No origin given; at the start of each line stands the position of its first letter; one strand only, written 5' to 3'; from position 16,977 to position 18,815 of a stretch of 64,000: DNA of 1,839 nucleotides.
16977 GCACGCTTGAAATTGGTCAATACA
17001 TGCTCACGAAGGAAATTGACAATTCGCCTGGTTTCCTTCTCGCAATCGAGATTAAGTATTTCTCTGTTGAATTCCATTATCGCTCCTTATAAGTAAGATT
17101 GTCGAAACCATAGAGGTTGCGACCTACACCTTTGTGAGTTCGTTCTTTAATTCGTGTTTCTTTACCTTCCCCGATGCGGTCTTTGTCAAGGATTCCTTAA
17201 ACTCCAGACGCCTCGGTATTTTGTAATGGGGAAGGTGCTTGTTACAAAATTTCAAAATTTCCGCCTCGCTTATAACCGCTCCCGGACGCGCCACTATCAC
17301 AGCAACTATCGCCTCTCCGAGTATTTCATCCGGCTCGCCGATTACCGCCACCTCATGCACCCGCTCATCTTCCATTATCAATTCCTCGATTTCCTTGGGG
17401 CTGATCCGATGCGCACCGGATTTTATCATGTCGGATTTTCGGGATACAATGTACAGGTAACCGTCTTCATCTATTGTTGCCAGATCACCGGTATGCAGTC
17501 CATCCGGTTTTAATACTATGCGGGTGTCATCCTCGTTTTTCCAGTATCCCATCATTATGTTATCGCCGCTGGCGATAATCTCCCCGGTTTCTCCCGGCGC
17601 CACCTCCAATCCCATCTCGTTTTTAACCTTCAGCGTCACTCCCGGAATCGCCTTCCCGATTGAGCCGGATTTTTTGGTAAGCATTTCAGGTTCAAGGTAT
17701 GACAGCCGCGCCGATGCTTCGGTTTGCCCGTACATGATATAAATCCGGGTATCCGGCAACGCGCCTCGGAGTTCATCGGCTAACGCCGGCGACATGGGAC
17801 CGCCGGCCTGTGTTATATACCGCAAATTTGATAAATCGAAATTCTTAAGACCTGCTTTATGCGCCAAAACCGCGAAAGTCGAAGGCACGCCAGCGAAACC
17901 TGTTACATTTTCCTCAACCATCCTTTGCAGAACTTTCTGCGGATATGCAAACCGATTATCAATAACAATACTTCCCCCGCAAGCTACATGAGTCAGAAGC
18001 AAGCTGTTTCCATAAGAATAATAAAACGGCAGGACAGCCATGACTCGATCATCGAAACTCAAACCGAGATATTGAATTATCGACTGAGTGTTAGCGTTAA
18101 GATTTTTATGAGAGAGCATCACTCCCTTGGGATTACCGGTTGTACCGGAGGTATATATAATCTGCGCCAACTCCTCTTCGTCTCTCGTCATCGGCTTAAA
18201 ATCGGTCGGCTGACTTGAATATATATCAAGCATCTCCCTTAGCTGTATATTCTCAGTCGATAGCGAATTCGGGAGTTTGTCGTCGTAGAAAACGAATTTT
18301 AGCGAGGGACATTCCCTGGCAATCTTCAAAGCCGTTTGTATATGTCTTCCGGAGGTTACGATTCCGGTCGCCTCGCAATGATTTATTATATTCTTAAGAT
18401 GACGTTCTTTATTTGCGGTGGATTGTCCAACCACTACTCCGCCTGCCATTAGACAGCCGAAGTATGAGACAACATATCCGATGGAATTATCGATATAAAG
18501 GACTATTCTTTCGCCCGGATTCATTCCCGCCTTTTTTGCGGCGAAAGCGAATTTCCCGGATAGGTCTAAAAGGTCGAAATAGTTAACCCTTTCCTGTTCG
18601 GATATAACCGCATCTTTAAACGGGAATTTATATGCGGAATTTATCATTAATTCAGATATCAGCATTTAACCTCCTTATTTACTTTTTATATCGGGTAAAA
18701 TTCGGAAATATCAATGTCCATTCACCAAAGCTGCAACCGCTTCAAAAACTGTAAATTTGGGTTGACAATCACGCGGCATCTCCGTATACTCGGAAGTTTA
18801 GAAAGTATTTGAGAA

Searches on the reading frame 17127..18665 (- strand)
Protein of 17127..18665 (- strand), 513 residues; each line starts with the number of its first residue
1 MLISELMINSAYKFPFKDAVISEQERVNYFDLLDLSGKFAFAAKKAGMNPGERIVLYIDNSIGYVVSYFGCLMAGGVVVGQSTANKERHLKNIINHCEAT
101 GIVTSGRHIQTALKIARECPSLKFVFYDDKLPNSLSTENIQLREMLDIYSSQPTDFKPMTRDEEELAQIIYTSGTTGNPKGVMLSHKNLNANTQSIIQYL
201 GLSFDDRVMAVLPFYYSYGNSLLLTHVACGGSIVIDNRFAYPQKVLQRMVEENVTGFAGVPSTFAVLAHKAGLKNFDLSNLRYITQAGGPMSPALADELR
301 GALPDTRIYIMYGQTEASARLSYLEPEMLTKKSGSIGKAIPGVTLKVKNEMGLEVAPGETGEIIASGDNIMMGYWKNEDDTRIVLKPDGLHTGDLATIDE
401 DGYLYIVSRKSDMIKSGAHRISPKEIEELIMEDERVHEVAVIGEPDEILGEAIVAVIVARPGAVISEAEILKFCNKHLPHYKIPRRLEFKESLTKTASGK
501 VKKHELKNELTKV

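Call 21: search_protein_families(library=pfam, proteins=[window:17127-18665:-], max_evalue=0.001)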
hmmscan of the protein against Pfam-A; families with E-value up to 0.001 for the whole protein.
window:17127-18665:- (513 aa): 2 families
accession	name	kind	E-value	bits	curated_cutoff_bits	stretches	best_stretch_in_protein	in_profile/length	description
PF00501.34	AMP-binding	-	1.1e-79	268.5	29.9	1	10-375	4-384/384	AMP-binding enzyme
PF13193.12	AMP-binding_C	-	3.7e-18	66.7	24.5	1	425-500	1-76/76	AMP-binding enzyme C-terminal domain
